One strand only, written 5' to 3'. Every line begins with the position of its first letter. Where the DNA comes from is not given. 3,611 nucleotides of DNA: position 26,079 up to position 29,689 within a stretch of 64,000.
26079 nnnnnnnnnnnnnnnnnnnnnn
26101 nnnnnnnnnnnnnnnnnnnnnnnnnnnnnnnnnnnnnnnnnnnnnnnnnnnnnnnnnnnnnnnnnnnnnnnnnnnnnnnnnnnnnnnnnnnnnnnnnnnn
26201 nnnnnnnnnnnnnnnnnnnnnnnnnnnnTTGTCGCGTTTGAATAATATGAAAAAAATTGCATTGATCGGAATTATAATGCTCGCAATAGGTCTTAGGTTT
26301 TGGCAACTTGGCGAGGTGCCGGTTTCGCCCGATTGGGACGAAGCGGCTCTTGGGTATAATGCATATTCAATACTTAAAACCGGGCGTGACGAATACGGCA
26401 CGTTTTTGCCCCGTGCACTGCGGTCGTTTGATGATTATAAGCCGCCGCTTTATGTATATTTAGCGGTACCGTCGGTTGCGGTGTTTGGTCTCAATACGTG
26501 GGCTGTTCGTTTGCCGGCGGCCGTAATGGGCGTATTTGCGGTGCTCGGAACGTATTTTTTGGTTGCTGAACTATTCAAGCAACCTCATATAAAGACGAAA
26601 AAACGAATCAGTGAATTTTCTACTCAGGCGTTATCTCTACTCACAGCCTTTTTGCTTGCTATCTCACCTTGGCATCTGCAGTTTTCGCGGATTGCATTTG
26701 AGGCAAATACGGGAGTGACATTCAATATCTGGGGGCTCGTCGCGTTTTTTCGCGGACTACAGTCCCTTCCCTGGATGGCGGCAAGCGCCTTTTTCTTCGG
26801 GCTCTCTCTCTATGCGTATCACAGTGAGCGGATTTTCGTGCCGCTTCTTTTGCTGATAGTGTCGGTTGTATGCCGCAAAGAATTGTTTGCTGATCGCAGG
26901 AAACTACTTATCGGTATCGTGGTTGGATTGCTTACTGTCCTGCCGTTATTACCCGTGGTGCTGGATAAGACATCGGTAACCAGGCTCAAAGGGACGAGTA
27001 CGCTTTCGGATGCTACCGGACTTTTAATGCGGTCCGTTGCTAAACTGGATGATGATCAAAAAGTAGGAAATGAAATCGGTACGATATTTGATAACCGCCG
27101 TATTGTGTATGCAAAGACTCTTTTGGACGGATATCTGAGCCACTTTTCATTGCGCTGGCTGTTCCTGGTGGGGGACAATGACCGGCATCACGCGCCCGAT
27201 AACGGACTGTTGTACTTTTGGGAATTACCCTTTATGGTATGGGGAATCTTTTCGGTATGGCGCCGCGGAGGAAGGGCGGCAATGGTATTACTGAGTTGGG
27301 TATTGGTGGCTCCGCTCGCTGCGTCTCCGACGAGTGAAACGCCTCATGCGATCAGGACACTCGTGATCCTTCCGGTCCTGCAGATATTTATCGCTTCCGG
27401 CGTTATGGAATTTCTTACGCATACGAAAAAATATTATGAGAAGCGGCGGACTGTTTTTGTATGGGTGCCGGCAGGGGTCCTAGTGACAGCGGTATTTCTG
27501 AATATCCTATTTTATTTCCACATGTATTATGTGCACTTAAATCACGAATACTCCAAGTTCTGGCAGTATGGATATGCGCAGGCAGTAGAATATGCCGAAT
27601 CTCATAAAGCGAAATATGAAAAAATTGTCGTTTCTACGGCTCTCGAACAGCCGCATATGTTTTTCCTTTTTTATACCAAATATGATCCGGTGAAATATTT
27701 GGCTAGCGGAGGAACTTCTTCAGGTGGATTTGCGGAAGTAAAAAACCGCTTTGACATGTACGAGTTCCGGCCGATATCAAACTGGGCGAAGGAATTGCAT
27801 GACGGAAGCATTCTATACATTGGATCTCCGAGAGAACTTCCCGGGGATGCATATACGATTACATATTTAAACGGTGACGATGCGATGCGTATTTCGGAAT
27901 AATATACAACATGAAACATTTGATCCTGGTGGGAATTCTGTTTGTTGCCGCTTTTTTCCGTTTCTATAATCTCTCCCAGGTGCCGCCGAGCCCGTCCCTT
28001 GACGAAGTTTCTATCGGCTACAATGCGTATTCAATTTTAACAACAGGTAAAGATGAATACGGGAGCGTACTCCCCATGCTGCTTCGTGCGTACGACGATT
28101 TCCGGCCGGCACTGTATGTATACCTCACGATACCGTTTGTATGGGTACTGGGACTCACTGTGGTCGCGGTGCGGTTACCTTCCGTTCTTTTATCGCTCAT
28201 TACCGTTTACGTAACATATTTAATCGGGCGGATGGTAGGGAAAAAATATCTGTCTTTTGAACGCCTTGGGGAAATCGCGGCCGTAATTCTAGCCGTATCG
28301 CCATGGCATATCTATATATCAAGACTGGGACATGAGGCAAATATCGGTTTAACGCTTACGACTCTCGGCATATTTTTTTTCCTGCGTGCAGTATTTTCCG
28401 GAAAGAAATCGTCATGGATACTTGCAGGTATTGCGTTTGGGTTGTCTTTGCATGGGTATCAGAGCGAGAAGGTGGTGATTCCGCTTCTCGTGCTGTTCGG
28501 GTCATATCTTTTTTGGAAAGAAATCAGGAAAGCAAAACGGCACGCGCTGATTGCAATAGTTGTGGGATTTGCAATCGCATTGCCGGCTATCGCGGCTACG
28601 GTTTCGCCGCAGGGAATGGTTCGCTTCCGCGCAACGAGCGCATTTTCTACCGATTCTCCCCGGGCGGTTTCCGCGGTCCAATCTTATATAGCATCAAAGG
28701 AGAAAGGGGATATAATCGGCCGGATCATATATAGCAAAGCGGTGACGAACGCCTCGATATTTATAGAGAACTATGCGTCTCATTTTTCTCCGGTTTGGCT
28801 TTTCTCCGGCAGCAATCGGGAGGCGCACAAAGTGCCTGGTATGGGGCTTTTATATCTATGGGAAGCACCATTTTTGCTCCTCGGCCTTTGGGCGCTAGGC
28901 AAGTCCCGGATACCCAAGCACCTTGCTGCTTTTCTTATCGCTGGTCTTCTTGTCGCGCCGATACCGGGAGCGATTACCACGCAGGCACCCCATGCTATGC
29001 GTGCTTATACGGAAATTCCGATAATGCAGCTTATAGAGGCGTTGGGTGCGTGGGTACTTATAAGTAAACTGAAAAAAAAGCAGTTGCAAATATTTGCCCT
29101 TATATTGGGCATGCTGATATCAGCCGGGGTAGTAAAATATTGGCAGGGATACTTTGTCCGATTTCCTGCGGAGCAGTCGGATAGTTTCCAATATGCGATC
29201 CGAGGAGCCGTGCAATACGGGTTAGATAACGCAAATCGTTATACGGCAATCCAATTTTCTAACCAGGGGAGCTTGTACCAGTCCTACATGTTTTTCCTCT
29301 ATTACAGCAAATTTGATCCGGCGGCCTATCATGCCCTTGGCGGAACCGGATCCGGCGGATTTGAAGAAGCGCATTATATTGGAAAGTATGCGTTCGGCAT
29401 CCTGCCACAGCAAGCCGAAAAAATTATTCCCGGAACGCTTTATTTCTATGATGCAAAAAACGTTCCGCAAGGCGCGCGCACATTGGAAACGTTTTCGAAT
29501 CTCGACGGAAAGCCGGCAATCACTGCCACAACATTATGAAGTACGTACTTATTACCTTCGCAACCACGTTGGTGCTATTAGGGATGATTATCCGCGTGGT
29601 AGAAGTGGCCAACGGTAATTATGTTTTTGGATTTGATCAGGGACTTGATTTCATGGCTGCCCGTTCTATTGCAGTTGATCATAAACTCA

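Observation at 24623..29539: Tandem triplication of GT39/PMT-like glycosyltransferases (five copies in window)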

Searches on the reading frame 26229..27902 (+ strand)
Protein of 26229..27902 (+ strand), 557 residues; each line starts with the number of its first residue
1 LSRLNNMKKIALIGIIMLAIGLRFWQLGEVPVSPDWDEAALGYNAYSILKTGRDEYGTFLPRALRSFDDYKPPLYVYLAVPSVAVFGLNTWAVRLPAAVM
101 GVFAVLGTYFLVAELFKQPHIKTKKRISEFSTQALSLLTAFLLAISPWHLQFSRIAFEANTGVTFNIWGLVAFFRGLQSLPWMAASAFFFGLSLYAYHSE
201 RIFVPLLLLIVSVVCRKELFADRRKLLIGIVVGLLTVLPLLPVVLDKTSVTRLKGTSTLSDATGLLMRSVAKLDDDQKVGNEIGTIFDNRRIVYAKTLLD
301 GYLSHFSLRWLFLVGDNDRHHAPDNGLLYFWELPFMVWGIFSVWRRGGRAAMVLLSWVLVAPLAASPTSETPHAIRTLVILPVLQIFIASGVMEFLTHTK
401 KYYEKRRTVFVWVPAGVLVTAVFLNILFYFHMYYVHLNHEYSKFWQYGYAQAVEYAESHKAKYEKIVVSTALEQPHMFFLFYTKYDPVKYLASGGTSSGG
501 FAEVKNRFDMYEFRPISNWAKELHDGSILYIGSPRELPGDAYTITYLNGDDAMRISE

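Call 3: search_protein_families(library=pfam, proteins=[window:26229-27902:+], max_evalue=0.01)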
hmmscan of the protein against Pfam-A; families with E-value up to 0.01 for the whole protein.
window:26229-27902:+ (557 aa): 1 family
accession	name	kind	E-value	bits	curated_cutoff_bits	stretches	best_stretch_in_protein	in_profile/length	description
PF13231.12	PMT_2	-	2.9e-08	34.5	26.1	2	71-118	2-49/160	Dolichyl-phosphate-mannose-protein mannosyltransferase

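Call 10: search_protein_families(library=ncbifam, proteins=[window:26229-27902:+], max_evalue=0.01)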
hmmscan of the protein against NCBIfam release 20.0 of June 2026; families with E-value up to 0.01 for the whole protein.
window:26229-27902:+ (557 aa): 1 family
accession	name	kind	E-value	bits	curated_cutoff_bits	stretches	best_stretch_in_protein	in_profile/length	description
TIGR03663.1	TIGR03663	subfamily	5.6e-06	25.6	126.25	1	11-210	3-174/435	flippase activity-associated protein Agl23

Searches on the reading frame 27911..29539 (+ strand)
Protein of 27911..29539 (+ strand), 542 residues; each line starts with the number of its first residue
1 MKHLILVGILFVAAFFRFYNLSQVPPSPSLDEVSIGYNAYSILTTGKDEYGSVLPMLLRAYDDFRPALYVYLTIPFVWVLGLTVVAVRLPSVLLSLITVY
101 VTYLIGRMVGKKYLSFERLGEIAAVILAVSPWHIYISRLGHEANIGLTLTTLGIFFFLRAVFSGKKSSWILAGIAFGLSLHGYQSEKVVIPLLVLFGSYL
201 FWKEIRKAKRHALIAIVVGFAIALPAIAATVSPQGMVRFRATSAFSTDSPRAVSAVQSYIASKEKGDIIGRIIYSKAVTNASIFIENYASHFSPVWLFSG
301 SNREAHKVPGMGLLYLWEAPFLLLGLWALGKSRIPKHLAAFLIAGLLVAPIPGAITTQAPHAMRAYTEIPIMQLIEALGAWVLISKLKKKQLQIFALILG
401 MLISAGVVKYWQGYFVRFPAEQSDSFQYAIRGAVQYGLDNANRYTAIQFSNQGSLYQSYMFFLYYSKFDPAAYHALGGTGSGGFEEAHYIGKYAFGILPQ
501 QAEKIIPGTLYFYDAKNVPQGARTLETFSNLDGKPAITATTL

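Call 3: search_protein_families(library=pfam, proteins=[window:27911-29539:+], max_evalue=0.01)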
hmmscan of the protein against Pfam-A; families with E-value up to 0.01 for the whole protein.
window:27911-29539:+ (542 aa): 1 family
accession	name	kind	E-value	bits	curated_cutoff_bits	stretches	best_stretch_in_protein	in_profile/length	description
PF13231.12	PMT_2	-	2.4e-12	47.8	26.1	1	68-227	5-158/160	Dolichyl-phosphate-mannose-protein mannosyltransferase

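Call 10: search_protein_families(library=ncbifam, proteins=[window:27911-29539:+], max_evalue=0.01)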
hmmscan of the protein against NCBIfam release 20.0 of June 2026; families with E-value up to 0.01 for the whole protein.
window:27911-29539:+ (542 aa): 2 families
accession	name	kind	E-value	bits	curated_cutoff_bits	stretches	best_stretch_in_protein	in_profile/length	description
TIGR03663.1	TIGR03663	subfamily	8.3e-06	25.1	126.25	1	6-247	4-229/435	flippase activity-associated protein Agl23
NF009784.2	PRK13279.1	equivalog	0.0026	16.4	567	1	78-229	74-225/539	lipid IV(A) 4-amino-4-deoxy-L-arabinosyltransferase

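Call 12: find_homologous_proteins(query=window:27911-29539:+, max_evalue=0.00001)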
Query window:27911-29539:+ (542 aa): 1976 proteins with E <= 0.00001 among 8000 candidates; the best 120 are listed.
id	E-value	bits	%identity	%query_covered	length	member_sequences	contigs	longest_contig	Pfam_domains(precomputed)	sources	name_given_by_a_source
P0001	0.0e+0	1194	100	100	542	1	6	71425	PF13231.13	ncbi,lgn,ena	ncbi:MAG: glycosyltransferase family 39 protein [Patescibacteria group bacterium]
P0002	2.3e-280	949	79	100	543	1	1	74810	PF13231.13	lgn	-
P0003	2.0e-259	880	71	100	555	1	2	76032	PF13231.13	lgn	-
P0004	4.7e-245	832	67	100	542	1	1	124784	PF13231.13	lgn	-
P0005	1.7e-235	801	65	100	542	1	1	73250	PF13231.13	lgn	-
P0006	5.6e-235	799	65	100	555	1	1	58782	PF13231.13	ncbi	-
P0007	1.3e-234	798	63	100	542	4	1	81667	PF13231.13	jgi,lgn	-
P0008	6.7e-234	796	64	100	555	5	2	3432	PF13231.13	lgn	-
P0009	1.4e-231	788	63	99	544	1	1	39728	PF13231.13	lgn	-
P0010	5.8e-231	786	64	99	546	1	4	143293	PF13231.13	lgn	-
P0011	6.1e-231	786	64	100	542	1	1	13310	PF13231.13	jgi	jgi:hypothetical protein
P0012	1.4e-227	775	64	99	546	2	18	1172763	PF13231.13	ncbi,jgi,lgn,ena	jgi:4-amino-4-deoxy-L-arabinose transferase-like glycosyltransferase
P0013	2.8e-226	770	62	99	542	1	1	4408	PF13231.13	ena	-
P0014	5.9e-226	769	62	100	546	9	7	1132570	PF13231.13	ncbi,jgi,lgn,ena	-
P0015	2.1e-222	758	61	100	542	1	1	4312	PF13231.13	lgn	-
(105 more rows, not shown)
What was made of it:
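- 27911..29539 (+): Paralogue J (542 aa), with DE at D31-E32 (nt 28001-28006). It is identical to an NCBI protein named 'glycosyltransferase family 39 protein [Patescibacteria group bacterium]'. This is the copy that was modelled. Call 12 (P0001, 100% identity).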

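Call 27: predict_structure(alignment_id=A2)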
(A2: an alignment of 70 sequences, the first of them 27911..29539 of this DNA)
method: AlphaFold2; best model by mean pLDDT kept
length: 542 residues; sequences in the alignment: 70
mean_pLDDT: 93.6   pTM: 0.92
mean pLDDT of the five models: 93.6, 93.6, 93.3, 91.8, 91.5
residues with pLDDT >= 90: 459; 70-90: 75; 50-70: 8; < 50: 0
segments of 3 or more residues with pLDDT < 50: none
pLDDT, mean of each block of 10 residues (from residue 1): 90 97 94 96 94 85 85 98 97 98 98 94 98 93 96 98 96 98 93 98 97 98 91 79 84 91 95 93 95 93 84 96 97 96 97 91 93 98 95 95 96 94 93 98 97 92 97 85 71 93 94 96 97 97 94
secondary structure, 60 per line:
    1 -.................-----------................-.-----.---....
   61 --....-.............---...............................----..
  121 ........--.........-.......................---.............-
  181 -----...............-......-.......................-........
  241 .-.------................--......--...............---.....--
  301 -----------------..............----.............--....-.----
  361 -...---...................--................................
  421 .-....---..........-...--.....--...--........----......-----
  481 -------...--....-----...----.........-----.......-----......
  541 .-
elements in order: H2-18 H30-45 E57-60 E63-66 H68-80 H84-114 H119-128 H131-139 H141-163 H167-179 H186-200 H202-207 H209-231 H233-241 H250-265 H268-273 H276-290 H294-298 H318-331 H336-348 H351-354 H368-386 H389-421 H423-426 H430-439 E446-450 H458-465 H470-475 E488-490 E493-496 E509-514 E523-529 E535-541
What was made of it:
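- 27911..29539 (+): AF2 model pLDDT 93.6, pTM 0.92 (call 27).
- On GT-C fold glycosyltransferases (GT-C_A class: OST/PMT/ArnT/ALG type): AF2 model of J has pLDDT 93.6 and pTM 0.92 (call 27).
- On CAZy GT39 (protein O-mannosyltransferase) sensu stricto: The model shows a helical insertion at residues 232-317 (call 27). Four TM helices do follow the insertion in the model (call 27), so the architecture is similar but sequence-level membership is not.
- The AF2 model has pLDDT 93.6 (call 27).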

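Call 31: fold_search(model_id=the predicted structure, library=pdb)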
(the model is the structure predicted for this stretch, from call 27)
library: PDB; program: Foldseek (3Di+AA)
matches with E <= 10: 241; with E <= 0.001: 25
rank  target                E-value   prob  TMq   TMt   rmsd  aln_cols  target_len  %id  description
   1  8b6l_I                2.0e-07  1.00  0.49  0.41  13.3       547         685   14  Subtomogram average of the human Sec61-TRAP-OSTA-translocon (released 2022-12-07)
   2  8age_A                2.2e-07  1.00  0.47  0.41  12.2       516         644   16  Structure of yeast oligosaccharylransferase complex with acceptor peptide bound (released 2022-12-07)
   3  7e9s_A                2.3e-07  1.00  0.51  0.34  12.3       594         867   12  Archaeal oligosaccharyltransferase AglB from Archaeoglobus fulgidus in complex with an inhibitory peptide and a dolich (released 2021-09-08)
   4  9n9j_I                2.8e-07  1.00  0.52  0.41  13.5       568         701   14  Structure of a GRP94 folding intermediate engaged with a CCDC134- and FKBP11-bound secretory translocon (released 2025-11-19)
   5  8agc_A                3.2e-07  1.00  0.49  0.40  12.5       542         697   15  Structure of yeast oligosaccharylransferase complex with lipid-linked oligosaccharide and non-acceptor peptide bound (released 2022-12-07)
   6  5gmy_A                6.3e-07  1.00  0.49  0.33  12.4       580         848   12  Crystal structure of the Archaeoglobus fulgidus oligosaccharyltransferase (O29867_ARCFU) tethered with an acceptor pep (released 2017-02-01)
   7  6s7t_A                6.6e-07  1.00  0.52  0.41  11.6       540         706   13  Cryo-EM structure of human oligosaccharyltransferase complex OST-B (released 2019-12-18)
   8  6ezn_F                1.1e-06  1.00  0.52  0.45  12.6       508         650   15  Cryo-EM structure of the yeast oligosaccharyltransferase (OST) complex (released 2018-01-17)
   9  3wak                  1.1e-06  1.00  0.49  0.33  12.9       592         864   13  Crystal structure of the Archaeoglobus fulgidus oligosaccharyltransferase (O29867_ARCFU) in the apo form (released 2013-10-30)
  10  3waj                  1.2e-06  1.00  0.49  0.35  12.5       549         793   12  Crystal structure of the Archaeoglobus fulgidus oligosaccharyltransferase (O29867_ARCFU) complex with Zn and sulfate (released 2013-10-30)
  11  8agb_A                1.8e-06  1.00  0.47  0.41  12.9       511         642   14  Structure of yeast oligosaccharylransferase complex with lipid-linked oligosaccharide bound (released 2022-12-07)
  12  6s7o_A                1.9e-06  1.00  0.52  0.44  12.6       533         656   14  Cryo-EM structure of human oligosaccharyltransferase complex OST-A (released 2019-12-18)
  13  5f15                  2.7e-06  1.00  0.52  0.52  10.4       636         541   10  Crystal Structure of ArnT from Cupriavidus metallidurans bound to Undecaprenyl phosphate (released 2016-02-17)
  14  5ezm                  4.6e-06  1.00  0.51  0.52  12.1       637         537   11  Crystal Structure of ArnT from Cupriavidus metallidurans in the apo state (released 2016-02-17)
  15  8pn9_A                7.8e-06  1.00  0.54  0.46  12.5       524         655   15  Structure of human oligosaccharyltransferase OST-A complex bound to NGI-1 (released 2024-05-08)
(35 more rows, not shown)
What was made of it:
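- On GT-C fold glycosyltransferases (GT-C_A class: OST/PMT/ArnT/ALG type): The 25 Foldseek PDB hits with E<=1e-3 are all GT-C enzymes, TM-score about 0.5 (call 31).
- All significant PDB fold matches are GT-C enzymes: STT3/AglB/PglB E 2e-7, ArnT E 3e-6 with TM 0.52 in both directions, then ALG12/9, Pmt4, Pmt1-2, EmbB, AftD and PimE (call 31). Foldseek TM-score is 0.52 in both directions (call 31). The top Foldseek matches are STT3, AglB and PglB (call 31).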

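Call 32: search_solved_structures(query=A2, max_evalue=10, show_alignments=5)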
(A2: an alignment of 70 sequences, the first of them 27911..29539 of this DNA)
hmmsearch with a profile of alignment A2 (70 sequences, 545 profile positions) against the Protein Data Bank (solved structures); distinct sequences matched with E-value up to 10: 0.
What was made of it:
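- A profile dominated by J orthologues finds nothing in the PDB (call 32).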
